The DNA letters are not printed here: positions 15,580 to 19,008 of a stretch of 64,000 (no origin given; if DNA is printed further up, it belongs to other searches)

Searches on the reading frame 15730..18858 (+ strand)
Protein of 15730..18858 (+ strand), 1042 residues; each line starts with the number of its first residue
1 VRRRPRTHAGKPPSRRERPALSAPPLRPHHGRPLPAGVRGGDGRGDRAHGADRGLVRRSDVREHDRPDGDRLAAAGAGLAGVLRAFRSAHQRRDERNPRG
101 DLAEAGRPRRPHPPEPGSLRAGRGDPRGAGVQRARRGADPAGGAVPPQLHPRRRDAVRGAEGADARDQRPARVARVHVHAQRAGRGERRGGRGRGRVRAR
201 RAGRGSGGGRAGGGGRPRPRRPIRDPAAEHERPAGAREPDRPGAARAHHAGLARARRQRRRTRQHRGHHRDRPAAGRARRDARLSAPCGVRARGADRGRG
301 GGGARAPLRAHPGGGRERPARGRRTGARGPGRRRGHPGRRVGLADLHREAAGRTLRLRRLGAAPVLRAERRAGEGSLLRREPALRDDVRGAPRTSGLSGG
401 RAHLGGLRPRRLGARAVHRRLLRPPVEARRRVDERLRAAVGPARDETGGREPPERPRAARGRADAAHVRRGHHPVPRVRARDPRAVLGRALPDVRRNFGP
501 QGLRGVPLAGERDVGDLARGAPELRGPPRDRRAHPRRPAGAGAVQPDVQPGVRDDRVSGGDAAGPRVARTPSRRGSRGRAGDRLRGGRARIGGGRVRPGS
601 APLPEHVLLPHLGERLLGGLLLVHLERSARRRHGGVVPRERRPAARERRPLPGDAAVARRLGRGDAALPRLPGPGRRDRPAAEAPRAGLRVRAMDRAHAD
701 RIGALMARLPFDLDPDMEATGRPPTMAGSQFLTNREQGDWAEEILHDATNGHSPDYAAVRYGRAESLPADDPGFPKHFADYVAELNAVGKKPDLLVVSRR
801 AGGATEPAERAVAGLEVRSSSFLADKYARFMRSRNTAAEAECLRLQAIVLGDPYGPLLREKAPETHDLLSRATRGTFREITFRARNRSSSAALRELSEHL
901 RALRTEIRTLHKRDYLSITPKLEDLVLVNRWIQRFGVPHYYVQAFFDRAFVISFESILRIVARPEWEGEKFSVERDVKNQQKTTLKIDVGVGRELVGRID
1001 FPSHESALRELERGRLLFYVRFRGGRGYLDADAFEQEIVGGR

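Call 47: search_protein_families(library=pfam, proteins=[window:15730-18858:+], max_evalue=0.001)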
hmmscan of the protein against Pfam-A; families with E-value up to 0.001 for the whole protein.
window:15730-18858:+ (1042 aa): 1 family
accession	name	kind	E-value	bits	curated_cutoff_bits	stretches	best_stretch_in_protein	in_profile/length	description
PF09545.15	RE_AccI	-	5.1e-87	292.7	22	1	720-1034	27-355/366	AccI restriction endonuclease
